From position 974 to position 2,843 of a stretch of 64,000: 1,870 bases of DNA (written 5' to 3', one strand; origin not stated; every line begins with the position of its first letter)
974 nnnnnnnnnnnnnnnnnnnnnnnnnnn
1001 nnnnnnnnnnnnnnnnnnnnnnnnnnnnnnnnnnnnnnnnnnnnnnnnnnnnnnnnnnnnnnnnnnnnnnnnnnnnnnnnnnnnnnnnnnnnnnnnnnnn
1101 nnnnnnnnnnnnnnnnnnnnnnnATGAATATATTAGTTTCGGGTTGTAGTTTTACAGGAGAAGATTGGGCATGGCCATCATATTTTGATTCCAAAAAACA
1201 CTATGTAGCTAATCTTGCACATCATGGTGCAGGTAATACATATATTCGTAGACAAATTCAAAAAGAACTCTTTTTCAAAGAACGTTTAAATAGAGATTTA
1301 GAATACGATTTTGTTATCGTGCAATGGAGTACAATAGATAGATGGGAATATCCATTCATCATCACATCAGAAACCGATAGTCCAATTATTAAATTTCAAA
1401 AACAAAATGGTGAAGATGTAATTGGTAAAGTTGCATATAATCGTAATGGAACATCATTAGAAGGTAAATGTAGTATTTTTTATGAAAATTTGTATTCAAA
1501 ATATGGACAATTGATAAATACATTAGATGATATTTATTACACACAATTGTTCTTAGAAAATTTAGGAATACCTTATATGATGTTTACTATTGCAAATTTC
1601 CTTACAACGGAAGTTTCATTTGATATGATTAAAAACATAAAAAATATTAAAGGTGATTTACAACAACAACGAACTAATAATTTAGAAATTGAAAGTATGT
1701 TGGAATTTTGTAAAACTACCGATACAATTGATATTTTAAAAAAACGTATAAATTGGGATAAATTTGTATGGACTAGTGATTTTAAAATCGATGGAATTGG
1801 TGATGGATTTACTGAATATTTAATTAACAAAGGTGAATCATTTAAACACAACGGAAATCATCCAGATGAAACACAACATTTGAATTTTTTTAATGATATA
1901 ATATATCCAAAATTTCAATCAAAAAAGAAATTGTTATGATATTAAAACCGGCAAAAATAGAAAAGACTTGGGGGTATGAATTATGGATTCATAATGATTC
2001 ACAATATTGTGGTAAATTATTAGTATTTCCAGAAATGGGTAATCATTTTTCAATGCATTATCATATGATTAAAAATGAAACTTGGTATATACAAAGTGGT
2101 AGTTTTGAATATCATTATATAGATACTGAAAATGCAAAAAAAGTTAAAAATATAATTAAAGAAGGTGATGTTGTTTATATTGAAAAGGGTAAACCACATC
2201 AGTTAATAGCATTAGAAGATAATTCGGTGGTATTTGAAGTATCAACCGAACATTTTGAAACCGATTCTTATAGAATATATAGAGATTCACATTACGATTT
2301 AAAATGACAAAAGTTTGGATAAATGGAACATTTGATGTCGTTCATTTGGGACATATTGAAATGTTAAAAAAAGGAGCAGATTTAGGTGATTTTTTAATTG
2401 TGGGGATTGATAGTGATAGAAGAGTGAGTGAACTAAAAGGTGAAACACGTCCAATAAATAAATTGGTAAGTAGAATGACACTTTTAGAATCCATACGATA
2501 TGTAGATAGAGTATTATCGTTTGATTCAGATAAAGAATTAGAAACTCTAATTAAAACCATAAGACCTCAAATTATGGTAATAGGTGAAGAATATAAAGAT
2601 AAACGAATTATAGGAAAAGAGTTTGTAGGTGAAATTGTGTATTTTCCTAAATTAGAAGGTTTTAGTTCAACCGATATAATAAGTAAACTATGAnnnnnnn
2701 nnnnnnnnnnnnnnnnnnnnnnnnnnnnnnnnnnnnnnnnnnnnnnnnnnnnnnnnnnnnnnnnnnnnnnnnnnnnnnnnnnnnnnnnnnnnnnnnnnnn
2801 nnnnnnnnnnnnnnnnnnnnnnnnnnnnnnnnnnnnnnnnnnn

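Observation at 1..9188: Nine-kb block of glycan or nucleotide-sugar modification genes with two tandem paralog pairs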

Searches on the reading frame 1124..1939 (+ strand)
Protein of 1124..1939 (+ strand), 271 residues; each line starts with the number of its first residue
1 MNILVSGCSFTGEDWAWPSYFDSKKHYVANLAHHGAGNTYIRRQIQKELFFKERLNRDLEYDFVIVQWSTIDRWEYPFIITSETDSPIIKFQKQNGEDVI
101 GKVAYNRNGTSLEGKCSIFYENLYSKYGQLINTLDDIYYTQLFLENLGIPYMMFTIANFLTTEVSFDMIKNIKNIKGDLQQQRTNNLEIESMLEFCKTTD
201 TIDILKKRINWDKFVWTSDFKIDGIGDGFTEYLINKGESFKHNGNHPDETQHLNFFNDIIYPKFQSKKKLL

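Call 3: search_protein_families(library=pfam, max_evalue=0.1, proteins=[window:1124-1939:+])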
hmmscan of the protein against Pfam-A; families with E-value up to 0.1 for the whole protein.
window:1124-1939:+ (271 aa): 0 families

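Call 4: search_protein_families(library=phrogs, max_evalue=0.01, proteins=[window:1124-1939:+])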
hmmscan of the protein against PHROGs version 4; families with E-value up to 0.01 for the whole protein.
window:1124-1939:+ (271 aa): 0 families

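Call 16: search_protein_families(library=ncbifam, max_evalue=0.01, proteins=[window:1124-1939:+])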
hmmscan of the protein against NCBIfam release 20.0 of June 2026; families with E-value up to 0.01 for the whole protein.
window:1124-1939:+ (271 aa): 0 families

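Call 65: find_homologous_proteins(query=window:1124-1939:+, max_evalue=0.001)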
Query window:1124-1939:+ (271 aa): 28 proteins with E <= 0.001 among 317 candidates.
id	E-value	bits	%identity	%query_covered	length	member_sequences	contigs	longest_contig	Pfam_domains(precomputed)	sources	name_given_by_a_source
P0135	6.4e-183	625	100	100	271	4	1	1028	-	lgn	-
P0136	2.0e-155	535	84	100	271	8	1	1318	-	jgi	jgi:hypothetical protein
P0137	1.1e-150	519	82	100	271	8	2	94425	-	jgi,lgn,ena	jgi:hypothetical protein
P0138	2.4e-150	518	84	99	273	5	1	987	-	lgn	-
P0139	2.4e-147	508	80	98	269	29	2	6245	-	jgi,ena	-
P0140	1.3e-141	489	77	98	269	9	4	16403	-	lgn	-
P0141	8.7e-138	477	77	98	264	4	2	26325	-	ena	-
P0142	1.1e-129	450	71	99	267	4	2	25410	-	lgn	-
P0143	1.7e-120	420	68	99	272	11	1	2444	-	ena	-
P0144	1.8e-119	417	67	99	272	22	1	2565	-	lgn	-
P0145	8.4e-115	401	64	99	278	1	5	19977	-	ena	-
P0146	2.1e-103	364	62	98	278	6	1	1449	-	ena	-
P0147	1.4e-98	348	66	85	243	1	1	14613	-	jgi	jgi:hypothetical protein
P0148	1.4e-89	319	54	96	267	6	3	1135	-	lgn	-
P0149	1.0e-88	316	57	97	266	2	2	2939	-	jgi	jgi:hypothetical protein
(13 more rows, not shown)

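Call 68: search_solved_structures(query=A5, max_evalue=10, show_alignments=2)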
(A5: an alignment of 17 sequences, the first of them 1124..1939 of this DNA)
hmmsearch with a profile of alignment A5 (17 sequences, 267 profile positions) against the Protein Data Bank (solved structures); distinct sequences matched with E-value up to 10: 1.
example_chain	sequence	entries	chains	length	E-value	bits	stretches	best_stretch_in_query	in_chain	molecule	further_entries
9jtq_A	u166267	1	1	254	0.92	12.3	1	205-243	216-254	Rhodopsin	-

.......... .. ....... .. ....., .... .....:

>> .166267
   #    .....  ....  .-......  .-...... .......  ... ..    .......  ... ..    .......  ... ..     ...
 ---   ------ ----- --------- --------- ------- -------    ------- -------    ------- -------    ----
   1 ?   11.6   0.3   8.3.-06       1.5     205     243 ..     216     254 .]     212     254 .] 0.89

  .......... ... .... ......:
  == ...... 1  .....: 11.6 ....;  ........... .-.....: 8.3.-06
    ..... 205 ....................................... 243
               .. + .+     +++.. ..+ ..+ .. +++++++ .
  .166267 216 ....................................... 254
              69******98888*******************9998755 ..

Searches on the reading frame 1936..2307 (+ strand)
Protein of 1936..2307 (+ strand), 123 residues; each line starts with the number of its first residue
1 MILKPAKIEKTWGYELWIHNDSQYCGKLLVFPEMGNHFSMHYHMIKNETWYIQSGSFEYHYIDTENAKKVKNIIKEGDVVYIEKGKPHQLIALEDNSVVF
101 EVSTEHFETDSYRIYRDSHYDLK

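Call 3: search_protein_families(library=pfam, max_evalue=0.1, proteins=[window:1936-2307:+])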
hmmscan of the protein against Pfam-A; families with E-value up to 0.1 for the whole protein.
window:1936-2307:+ (123 aa): 5 families
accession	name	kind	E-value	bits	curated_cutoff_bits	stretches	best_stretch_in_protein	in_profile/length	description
PF07883.17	Cupin_2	-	1.3e-08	34.8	27.2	1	35-100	9-66/70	Cupin domain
PF00190.28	Cupin_1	-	4.3e-06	26.8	22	1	37-109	45-120/151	Cupin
PF07385.18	Lyx_isomer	-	0.0054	16.4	20.8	0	21-49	84-111/222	D-lyxose isomerase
PF08007.18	JmjC_2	-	0.0087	16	22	1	67-105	83-120/127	JmjC domain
PF05523.17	FdtA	-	0.018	15.2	23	1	41-112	49-119/131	WxcM-like, C-terminal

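Call 4: search_protein_families(library=phrogs, max_evalue=0.01, proteins=[window:1936-2307:+])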
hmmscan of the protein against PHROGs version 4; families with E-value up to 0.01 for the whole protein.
window:1936-2307:+ (123 aa): 1 family
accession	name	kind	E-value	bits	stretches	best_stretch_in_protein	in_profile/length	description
phrog_7851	-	other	1.2e-35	123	1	8-116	8-115/117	cysteine dioxygenase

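Call 16: search_protein_families(library=ncbifam, max_evalue=0.01, proteins=[window:1936-2307:+])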
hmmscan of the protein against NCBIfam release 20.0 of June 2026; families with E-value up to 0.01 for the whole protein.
window:1936-2307:+ (123 aa): 3 families
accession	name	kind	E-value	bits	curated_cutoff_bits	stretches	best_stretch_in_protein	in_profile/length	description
TIGR04366.1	cupin_WbuC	subfamily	2.5e-08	33.9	42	1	15-110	23-122/132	WbuC family cupin fold metalloprotein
TIGR03404.1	bicupin_oxalic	subfamily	3.5e-06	26.3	254.2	1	38-97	80-137/367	bicupin, oxalate decarboxylase family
TIGR01479.1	GMP_PMI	equivalog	0.00044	19.2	372.95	1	9-91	360-435/467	mannose-1-phosphate guanylyltransferase/mannose-6-phosphate isomerase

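Call 104: search_solved_structures(query=window:1936-2307:+, max_evalue=1, show_alignments=1)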
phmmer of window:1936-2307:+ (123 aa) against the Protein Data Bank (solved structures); distinct sequences matched with E-value up to 1: 21.
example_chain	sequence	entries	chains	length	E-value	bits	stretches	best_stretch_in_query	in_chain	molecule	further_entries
6ufi_A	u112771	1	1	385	0.00011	25.7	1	39-98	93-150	Cupin domain-containing protein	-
4met_A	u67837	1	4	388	0.00021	24.8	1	39-98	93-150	Oxalate decarboxylase OxdC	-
6tzp_A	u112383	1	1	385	0.00029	24.3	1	39-98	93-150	Oxalate decarboxylase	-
5fpz_A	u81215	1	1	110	0.00031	24.2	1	39-102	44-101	PECTIN DEGRADATION PROTEIN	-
5fpx_A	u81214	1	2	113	0.00033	24.1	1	39-102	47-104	PECTIN DEGRADATION PROTEIN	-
2v09_A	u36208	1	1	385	0.00034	24.1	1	39-99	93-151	OXALATE DECARBOXYLASE OXDC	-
2uy8_A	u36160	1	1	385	0.00035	24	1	39-98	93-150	OXALATE DECARBOXYLASE OXDC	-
5hi0_A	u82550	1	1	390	0.00036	24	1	39-99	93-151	Oxalate decarboxylase OxdC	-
5vg3_A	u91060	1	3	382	0.00039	23.9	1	39-98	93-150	Oxalate decarboxylase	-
1j58_A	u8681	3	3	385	0.0004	23.8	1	39-98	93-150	YVRK PROTEIN | OXALATE DECARBOXYLASE OXDC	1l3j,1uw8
2uya_A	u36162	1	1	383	0.0004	23.8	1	39-98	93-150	OXALATE DECARBOXYLASE OXDC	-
3s0m_A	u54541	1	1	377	0.00041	23.8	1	39-98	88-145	Oxalate decarboxylase oxdC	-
2uyb_A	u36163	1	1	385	0.00041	23.8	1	39-98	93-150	OXALATE DECARBOXYLASE OXDC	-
2uy9_A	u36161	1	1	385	0.00042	23.8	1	39-98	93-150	OXALATE DECARBOXYLASE OXDC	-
2vqa_A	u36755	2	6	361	0.012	19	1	29-90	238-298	SLL1358 PROTEIN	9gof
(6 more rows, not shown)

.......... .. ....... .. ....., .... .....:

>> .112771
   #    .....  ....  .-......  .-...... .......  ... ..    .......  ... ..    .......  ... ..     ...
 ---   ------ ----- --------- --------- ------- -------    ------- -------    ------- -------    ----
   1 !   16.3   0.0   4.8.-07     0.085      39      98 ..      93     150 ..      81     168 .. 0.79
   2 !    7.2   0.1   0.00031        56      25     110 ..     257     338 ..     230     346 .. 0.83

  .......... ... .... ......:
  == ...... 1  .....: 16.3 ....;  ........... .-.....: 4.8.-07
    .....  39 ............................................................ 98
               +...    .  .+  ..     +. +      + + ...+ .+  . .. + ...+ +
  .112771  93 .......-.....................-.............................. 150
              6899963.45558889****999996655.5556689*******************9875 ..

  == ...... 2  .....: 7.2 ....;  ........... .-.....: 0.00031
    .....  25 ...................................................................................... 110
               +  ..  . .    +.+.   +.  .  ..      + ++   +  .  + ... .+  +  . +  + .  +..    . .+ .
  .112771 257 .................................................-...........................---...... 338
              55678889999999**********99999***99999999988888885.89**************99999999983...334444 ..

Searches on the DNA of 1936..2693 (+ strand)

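Call 19: search_dna_similar(query=window:1936-2693:+, collection=phages, mode=distant, max_rows=20)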
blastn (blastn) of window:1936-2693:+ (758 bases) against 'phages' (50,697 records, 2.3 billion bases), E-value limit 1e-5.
No match.
